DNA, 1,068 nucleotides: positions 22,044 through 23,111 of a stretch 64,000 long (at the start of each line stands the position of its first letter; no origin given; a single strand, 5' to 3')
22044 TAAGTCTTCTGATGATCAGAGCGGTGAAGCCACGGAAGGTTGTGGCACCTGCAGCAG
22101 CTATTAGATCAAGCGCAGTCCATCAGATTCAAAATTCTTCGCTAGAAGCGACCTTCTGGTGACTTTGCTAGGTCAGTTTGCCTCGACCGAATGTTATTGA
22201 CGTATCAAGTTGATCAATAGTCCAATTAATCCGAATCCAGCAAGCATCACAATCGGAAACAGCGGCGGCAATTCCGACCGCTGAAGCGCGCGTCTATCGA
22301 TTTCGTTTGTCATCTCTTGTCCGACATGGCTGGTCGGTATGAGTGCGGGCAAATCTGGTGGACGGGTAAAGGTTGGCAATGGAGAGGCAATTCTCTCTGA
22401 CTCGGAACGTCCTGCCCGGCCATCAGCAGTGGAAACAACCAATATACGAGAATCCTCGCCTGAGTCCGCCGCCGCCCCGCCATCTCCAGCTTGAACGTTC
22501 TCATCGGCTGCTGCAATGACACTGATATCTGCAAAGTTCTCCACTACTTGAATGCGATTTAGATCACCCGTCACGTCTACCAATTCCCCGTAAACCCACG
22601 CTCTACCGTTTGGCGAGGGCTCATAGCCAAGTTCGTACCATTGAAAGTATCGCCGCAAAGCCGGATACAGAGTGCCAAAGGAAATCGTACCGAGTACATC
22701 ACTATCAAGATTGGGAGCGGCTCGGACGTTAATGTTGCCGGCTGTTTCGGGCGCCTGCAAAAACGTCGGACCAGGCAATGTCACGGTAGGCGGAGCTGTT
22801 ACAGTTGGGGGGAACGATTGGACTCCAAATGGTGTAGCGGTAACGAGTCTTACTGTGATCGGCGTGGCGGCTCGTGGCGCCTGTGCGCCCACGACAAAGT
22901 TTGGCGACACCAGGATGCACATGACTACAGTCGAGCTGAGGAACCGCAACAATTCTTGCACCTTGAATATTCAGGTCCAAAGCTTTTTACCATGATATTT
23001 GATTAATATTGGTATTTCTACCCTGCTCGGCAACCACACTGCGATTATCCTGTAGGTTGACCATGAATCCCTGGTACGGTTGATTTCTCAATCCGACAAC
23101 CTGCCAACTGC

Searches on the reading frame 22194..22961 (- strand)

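Call 89: search_protein_families(library=pfam, proteins=[window:22194-22961:-], max_evalue=0.00001)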
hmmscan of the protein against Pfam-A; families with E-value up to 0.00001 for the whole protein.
window:22194-22961:- (255 aa): 1 family
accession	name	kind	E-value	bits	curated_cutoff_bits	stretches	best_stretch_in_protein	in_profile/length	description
PF08239.17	SH3_3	-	3.7e-06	27.5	27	1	76-128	2-53/54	Bacterial SH3 domain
